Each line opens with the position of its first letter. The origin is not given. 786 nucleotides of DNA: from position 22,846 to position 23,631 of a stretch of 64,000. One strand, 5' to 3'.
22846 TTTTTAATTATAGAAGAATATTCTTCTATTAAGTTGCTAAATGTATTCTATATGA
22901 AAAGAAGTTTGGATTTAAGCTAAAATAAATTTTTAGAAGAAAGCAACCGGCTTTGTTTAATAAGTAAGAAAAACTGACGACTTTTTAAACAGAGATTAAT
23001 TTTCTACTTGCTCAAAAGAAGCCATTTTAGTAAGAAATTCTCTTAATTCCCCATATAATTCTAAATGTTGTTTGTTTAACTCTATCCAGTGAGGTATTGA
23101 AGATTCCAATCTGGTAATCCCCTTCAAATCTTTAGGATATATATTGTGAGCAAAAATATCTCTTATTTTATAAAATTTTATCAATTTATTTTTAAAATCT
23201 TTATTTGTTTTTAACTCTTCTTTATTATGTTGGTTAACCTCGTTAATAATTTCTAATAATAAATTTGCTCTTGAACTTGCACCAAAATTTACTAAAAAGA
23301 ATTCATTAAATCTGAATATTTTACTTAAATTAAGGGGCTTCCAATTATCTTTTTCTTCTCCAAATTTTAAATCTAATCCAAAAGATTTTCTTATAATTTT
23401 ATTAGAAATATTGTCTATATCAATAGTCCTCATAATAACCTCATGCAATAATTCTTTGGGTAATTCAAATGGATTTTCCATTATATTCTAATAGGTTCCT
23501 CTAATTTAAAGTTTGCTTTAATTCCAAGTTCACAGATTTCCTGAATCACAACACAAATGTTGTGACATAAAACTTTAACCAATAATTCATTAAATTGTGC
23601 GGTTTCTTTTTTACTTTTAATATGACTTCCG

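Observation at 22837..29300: Accessory island inserted at the 3' end of tRNA-Lys: transposase, uncharacterised genes, fused Type IIG RM enzyme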

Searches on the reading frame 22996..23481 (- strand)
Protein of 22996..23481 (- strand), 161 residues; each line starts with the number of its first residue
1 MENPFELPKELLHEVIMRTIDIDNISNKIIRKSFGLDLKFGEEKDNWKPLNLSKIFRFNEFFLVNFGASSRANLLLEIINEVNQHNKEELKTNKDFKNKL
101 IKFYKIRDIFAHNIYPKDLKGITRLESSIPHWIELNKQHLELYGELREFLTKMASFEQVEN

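Call 5: search_protein_families(library=pfam, proteins=[window:22996-23481:-], max_evalue=0.01)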
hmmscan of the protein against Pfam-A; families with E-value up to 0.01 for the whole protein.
window:22996-23481:- (161 aa): 0 families

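Call 6: search_protein_families(library=ncbifam, proteins=[window:22996-23481:-], max_evalue=0.01)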
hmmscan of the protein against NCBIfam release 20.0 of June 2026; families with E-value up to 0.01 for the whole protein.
window:22996-23481:- (161 aa): 0 families

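Call 24: find_encoding_contigs(protein=window:22996-23481:-, flank=6000, max_places=10)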
Protein window:22996-23481:- (161 aa): 14 contigs read that carry it; 6 places shown.
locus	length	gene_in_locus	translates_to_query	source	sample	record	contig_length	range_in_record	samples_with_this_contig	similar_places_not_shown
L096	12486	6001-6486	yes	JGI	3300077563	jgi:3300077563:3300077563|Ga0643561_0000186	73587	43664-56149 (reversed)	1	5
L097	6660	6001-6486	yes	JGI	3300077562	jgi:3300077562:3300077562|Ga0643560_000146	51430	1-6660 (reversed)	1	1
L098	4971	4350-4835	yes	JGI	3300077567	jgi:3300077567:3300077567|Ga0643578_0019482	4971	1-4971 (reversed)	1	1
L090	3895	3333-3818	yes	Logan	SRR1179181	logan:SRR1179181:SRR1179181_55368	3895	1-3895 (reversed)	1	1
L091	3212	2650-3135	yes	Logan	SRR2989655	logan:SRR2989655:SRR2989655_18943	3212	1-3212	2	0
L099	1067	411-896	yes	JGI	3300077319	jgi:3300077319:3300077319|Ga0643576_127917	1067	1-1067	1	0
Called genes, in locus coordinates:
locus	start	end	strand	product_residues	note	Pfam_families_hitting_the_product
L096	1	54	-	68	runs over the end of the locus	PF01191:RNA_pol_Rpb5_C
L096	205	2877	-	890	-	PF13588:HSDR_N_2, PF02384:N6_Mtase, PF01170:UPF0020 (weak), PF20473:MmeI_Mtase, PF07669:Eco57I, PF12950:TaqI_C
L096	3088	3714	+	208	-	-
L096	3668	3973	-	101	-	-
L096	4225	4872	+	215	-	-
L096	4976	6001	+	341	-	PF01609:DDE_Tnp_1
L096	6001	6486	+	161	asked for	-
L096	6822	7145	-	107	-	PF00085:Thioredoxin, PF13098:Thioredoxin_2 (weak)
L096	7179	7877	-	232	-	PF04055:Radical_SAM, PF13353:Fer4_12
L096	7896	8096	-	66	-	PF13597:NRDD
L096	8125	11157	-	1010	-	PF03477:ATP-cone, PF13597:NRDD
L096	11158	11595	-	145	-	PF22811:Zn_ribbon_NrdR, PF03477:ATP-cone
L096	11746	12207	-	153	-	-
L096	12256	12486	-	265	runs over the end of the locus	PF02540:NAD_synthase, PF01171:ATP_bind_3, PF01507:PAPS_reduct, PF02568:ThiI (weak), PF03054:tRNA_Me_trans, PF06508:QueC, PF24167:DUF7411 (faint)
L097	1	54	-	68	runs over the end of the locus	PF01191:RNA_pol_Rpb5_C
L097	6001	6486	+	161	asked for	-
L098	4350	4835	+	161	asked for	-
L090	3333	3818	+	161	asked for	-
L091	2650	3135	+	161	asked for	-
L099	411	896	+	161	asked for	-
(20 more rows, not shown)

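Call 26: search_protein_families(library=padloc, proteins=[window:22996-23481:-], max_evalue=0.1)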
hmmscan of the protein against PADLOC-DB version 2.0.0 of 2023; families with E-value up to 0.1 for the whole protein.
window:22996-23481:- (161 aa): 0 families

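Call 27: search_protein_families(library=phrogs, proteins=[window:22996-23481:-], max_evalue=0.1)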
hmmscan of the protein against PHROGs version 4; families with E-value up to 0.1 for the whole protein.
window:22996-23481:- (161 aa): 0 families

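Call 28: search_protein_families(library=pfam, proteins=[window:22996-23481:-], max_evalue=10)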
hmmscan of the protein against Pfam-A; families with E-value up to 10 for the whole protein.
window:22996-23481:- (161 aa): 0 families

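Call 32: find_homologous_proteins(query=window:22996-23481:-, max_evalue=0.001)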
Query window:22996-23481:- (161 aa): 45 proteins with E <= 0.001 among 87 candidates.
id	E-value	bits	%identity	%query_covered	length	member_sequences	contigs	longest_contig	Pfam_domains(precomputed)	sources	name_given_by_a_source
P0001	4.5e-99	347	100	100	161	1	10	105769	-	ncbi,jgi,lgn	jgi:hypothetical protein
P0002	2.5e-87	309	89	100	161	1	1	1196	-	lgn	-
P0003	1.8e-84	299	86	100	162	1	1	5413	-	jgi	-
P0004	1.4e-80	287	83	100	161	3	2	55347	-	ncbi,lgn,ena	-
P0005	1.8e-78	280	81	100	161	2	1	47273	-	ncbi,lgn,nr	ncbi:MAG: hypothetical protein Q7S06_02505 [Nanoarchaeota archaeon]|nr:hypothetical protein [Nanoarc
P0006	3.9e-77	275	80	100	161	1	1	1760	-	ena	-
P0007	7.6e-69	249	76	98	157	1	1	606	-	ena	-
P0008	2.3e-68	247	76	93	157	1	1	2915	-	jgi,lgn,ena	-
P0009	2.8e-67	243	74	94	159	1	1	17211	-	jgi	-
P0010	7.0e-66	239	73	98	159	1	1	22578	-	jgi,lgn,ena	-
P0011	1.0e-65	238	73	100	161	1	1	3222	-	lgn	-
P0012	3.9e-65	236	69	99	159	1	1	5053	-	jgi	jgi:hypothetical protein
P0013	2.4e-62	227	72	93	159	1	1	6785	-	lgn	-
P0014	6.4e-62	226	71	93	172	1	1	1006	-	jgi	-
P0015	1.5e-59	218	68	94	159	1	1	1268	-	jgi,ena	-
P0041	1.1e-50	190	62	95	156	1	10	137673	-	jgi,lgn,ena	-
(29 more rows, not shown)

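Call 33: find_encoding_contigs(protein=P0004, flank=8000, max_places=3)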
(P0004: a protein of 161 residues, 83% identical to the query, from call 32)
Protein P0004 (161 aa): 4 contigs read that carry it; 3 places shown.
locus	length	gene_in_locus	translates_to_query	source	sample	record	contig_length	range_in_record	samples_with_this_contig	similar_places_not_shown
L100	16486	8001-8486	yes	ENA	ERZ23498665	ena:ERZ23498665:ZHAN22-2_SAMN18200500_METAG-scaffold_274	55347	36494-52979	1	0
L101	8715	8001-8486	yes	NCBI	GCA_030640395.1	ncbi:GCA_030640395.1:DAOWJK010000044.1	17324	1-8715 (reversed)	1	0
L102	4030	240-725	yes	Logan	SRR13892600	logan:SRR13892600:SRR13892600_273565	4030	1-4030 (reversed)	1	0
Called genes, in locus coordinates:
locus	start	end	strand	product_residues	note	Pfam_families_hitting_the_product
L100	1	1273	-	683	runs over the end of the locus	PF02463:SMC_N, PF13476:AAA_23, PF13558:SbcC_Walker_B (faint)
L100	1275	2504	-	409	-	PF00149:Metallophos, PF18206:Porphyrn_cat_1 (faint)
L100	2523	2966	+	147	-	PF00072:Response_reg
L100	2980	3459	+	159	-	-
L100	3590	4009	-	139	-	-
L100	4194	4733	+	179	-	-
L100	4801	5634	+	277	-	PF02475:TRM5-TYW2_MTfase (weak), PF05050:Methyltransf_21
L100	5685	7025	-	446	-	PF00753:Lactamase_B, PF12706:Lactamase_B_2 (weak), PF22505:RNase_J_b_CASP, PF07521:RMMBL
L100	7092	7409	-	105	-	-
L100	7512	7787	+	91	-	-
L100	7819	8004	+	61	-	-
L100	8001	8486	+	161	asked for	-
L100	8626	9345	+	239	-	PF10584:Proteasome_A_N, PF00227:Proteasome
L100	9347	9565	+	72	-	-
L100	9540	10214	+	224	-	PF01172:SBDS_N, PF09377:SBDS_domain_II, PF20268:SBDS_C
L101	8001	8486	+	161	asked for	-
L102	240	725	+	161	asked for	-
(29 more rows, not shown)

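Call 34: find_encoding_contigs(protein=P0005, flank=8000, max_places=3)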
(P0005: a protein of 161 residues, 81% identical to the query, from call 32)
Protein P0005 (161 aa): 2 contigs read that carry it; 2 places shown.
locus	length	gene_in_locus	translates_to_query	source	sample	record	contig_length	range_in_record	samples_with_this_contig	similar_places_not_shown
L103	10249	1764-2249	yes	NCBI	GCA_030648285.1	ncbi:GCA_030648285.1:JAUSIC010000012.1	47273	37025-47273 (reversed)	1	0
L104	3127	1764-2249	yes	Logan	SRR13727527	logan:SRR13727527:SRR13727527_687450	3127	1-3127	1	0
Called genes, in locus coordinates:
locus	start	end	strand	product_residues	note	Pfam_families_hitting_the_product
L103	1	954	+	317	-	?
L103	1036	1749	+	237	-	-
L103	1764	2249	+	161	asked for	-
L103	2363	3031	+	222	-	PF00227:Proteasome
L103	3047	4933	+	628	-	PF17214:KH_TffA, PF07650:KH_2 (weak), PF23023:Anti-Pycsar_Apyc1 (weak), PF00753:Lactamase_B, PF16661:Lactamase_B_6, PF12706:Lactamase_B_2, PF10996:Beta-Casp, PF07521:RMMBL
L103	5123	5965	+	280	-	-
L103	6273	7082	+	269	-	PF13884:Peptidase_S74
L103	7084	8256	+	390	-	-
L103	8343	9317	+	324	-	PF06550:SPP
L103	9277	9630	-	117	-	-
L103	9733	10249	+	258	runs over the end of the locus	PF01978:TrmB, PF11495:TrmB_EBD_N (weak)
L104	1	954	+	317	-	?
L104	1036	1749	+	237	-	-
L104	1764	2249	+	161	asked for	-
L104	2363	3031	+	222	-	PF00227:Proteasome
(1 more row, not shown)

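Call 35: find_encoding_contigs(protein=P0041, flank=8000, max_places=3)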
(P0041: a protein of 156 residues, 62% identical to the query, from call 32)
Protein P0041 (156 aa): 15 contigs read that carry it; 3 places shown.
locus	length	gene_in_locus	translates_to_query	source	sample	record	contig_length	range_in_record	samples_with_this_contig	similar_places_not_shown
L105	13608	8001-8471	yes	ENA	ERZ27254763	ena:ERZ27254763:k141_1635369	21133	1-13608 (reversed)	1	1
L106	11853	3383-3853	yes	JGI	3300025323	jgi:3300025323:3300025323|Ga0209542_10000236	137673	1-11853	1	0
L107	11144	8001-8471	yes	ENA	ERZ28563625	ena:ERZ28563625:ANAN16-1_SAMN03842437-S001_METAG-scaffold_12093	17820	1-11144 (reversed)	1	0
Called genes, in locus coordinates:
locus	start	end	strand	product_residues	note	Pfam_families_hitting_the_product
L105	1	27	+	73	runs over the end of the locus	-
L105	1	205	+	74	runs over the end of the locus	-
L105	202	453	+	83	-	-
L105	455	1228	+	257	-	-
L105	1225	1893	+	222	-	-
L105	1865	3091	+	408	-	PF01420:Methylase_S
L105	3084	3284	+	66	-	-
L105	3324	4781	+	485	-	PF12161:HsdM_N, PF07669:Eco57I (faint), PF02384:N6_Mtase, PF01170:UPF0020 (weak), PF20473:MmeI_Mtase (faint)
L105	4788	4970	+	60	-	-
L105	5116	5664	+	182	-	PF01909:NTP_transf_2, PF18765:Polbeta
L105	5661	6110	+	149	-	-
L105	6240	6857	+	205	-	PF22600:MTPAP-like_central (weak), PF01909:NTP_transf_2, PF18765:Polbeta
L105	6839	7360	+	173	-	PF05168:HEPN (faint)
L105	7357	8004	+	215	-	PF12705:PDDEXK_1 (weak)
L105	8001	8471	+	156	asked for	-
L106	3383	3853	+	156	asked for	-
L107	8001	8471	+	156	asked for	-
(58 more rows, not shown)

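Call 62: predict_structure(alignment_id=A1)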
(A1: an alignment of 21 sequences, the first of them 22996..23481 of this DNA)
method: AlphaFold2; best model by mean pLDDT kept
length: 161 residues; sequences in the alignment: 21
mean_pLDDT: 80.2   pTM: 0.77
mean pLDDT of the five models: 80.2, 79.6, 79.0, 78.1, 75.5
residues with pLDDT >= 90: 42; 70-90: 84; 50-70: 34; < 50: 1
segments of 3 or more residues with pLDDT < 50: none
pLDDT, mean of each block of 10 residues (from residue 1): 76 93 91 80 70 80 75 88 71 79 91 70 61 89 95 77 46
secondary structure, 60 per line:
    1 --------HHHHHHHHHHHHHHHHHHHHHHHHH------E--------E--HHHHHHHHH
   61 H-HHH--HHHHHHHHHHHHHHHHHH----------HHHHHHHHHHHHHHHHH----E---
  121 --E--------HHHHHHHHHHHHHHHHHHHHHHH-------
elements in order: H9-33 H52-61 H68-85 H96-112 H132-154

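Call 66: fold_search(model_id=the predicted structure, library=pdb)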
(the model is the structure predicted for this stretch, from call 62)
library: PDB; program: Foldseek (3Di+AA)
matches with E <= 10: 159; with E <= 0.001: 0
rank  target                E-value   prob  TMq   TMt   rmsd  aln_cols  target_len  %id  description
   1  7nen                  5.1e-01  0.18  0.24  0.24  15.8       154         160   14  Crystal structure of outer surface protein C (OspC) from Borrelia garinii (released 2021-04-07)
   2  1yjg_A                6.6e-01  0.11  0.19  0.19  17.2       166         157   13  Variable Small Protein 1 of Borrelia turicatae (VspA or Vsp1) (released 2006-01-24)
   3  7uj6_A                7.0e-01  0.13  0.22  0.23  18.6       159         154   12  Outer Surface Protein C Type K (released 2023-04-05)
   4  1yjg_D                7.4e-01  0.12  0.20  0.21  16.3       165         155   12  Variable Small Protein 1 of Borrelia turicatae (VspA or Vsp1) (released 2006-01-24)
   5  2lig_A                7.8e-01  0.15  0.27  0.27  21.9       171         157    9  THREE-DIMENSIONAL STRUCTURES OF THE LIGAND-BINDING DOMAIN OF THE BACTERIAL ASPARTATE RECEPTOR WITH AND WITHOUT A LIGAN (released 1995-09-15)
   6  2hfi_MODEL_1_A        1.0e+00  0.18  0.27  0.32  15.9       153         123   11  Solution NMR Structure of Protein yppE from Bacillus subtilis. Northeast Structural Genomics Consortium Target (released 2006-07-25)
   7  7uj2_B                1.0e+00  0.12  0.22  0.22  15.7       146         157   12  OspC Type B (released 2023-04-05)
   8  7uj6_B                1.0e+00  0.08  0.18  0.18  16.1       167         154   11  Outer Surface Protein C Type K (released 2023-04-05)
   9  7uj6_D                1.1e+00  0.11  0.22  0.22  17.5       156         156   12  Outer Surface Protein C Type K (released 2023-04-05)
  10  4xzc_A                1.1e+00  0.08  0.17  0.08  14.7       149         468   19  The crystal structure of Kupe virus nucleoprotein (released 2015-09-02)
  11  7uj6_C                1.2e+00  0.10  0.22  0.22  17.2       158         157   11  Outer Surface Protein C Type K (released 2023-04-05)
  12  1ggq_A                1.3e+00  0.11  0.22  0.22  16.9       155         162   12  OUTER SURFACE PROTEIN C (OSPC) OF BORRELIA BURGDORFERI STRAIN B31 (released 2001-03-14)
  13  1u89_MODEL_1_A        1.3e+00  0.09  0.18  0.21  18.7       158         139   11  Solution structure of VBS2 fragment of talin (released 2005-01-18)
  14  8ypt_A                1.3e+00  0.08  0.18  0.09  15.3       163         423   16  Cryo-EM structure of BfUbb-ButCD complex (released 2024-09-25)
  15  6iui_B                1.4e+00  0.13  0.22  0.29  12.9       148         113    7  Crystal structure of GIT1 PBD domain in complex with Paxillin LD4 motif (released 2019-03-06)
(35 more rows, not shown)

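Call 97: find_encoding_contigs(protein=P0003, flank=6000, max_places=4)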
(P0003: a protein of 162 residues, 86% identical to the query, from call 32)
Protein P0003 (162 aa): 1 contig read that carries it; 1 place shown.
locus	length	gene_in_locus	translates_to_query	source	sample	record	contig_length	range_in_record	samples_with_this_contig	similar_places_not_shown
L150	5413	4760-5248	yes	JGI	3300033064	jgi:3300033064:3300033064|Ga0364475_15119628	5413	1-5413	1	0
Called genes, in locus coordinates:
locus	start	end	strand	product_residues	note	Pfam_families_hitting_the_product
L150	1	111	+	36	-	?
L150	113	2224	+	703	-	PF03477:ATP-cone, PF13597:NRDD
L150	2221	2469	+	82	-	PF00462:Glutaredoxin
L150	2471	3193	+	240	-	PF13353:Fer4_12, PF04055:Radical_SAM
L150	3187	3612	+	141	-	PF00692:dUTPase, PF22769:DCD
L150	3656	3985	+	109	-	PF00085:Thioredoxin, PF04756:OST3_OST6 (weak), PF13098:Thioredoxin_2, PF13905:Thioredoxin_8 (faint)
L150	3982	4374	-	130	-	-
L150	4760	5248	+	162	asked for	-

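Call 103: search_protein_families(library=pfam, proteins=[L150:4760-5248:+], max_evalue=0.01)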
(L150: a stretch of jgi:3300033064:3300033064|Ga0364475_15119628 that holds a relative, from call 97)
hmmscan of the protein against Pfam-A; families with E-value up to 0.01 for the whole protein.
L150:4760-5248:+ (162 aa): 0 families

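Call 105: search_solved_structures(query=A1, max_evalue=10)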
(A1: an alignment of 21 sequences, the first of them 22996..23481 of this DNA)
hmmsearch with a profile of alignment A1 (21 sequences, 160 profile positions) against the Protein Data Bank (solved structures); distinct sequences matched with E-value up to 10: 1.
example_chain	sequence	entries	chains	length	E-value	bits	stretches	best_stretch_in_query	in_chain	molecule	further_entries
8hku_L30P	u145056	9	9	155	0.024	17.7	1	101-142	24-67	50S ribosomal protein L30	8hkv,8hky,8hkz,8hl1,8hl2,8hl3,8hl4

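Call 107: fold_search(model_id=the predicted structure, library=viral)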
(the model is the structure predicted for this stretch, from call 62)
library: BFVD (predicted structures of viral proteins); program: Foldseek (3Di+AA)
matches with E <= 10: 238; with E <= 0.001: 0
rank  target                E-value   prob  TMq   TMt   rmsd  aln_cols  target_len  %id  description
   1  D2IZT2                1.4e-01  0.51  0.25  0.27  15.2       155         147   15  Terminase small subunit [Enterococcus phage phiFL3A]
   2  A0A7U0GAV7            2.4e-01  0.38  0.29  0.30  10.6       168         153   16  (no name in the UniProt tables at hand)
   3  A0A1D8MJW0            4.1e-01  0.20  0.24  0.13  15.8       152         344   10  Putative rep protein [uncultured virus]
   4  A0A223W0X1            5.5e-01  0.75  0.43  0.44   7.7       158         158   13  Uncharacterized protein [Agrobacterium phage Atu_ph08]
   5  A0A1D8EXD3            5.8e-01  0.12  0.18  0.12  17.2       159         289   13  Putative sigma factor for late transcription [Campylobacter phage vB_CjeM_Los1]
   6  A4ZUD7                7.2e-01  0.16  0.24  0.24  16.8       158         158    9  Uncharacterized protein ORF158 [Acidianus bottle-shaped virus (isolate Italy/Pozzuoli)]
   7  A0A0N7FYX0            8.4e-01  0.20  0.24  0.26  14.7       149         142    9  Uncharacterized protein [Acidianus bottle-shaped virus 2 strain ABV2]
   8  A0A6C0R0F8            9.7e-01  0.08  0.19  0.13  19.5       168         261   10  Capsid morphogenesis protein [Listeria phage LP-018]
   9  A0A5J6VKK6            1.0e+00  0.12  0.26  0.10  21.3       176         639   14  Uncharacterized protein [Megaviridae environmental sample]
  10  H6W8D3                1.1e+00  0.10  0.21  0.21  11.7       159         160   18  Uncharacterized protein [Escherichia phage FV3]
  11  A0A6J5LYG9            1.2e+00  0.07  0.19  0.13  22.2       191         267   10  Phage head morphogenesis domain [uncultured Caudovirales phage]
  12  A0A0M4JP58            1.2e+00  0.05  0.16  0.11  20.8       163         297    8  (no name in the UniProt tables at hand)
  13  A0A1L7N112            1.4e+00  0.15  0.29  0.19  17.3       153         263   13  Uncharacterized protein [Ralstonia phage RP12]
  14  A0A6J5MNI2            1.4e+00  0.06  0.17  0.08  17.8       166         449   14  Uncharacterized protein [uncultured Caudovirales phage]
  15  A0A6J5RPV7            1.5e+00  0.08  0.20  0.17  14.5       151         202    9  Uncharacterized protein [uncultured Caudovirales phage]
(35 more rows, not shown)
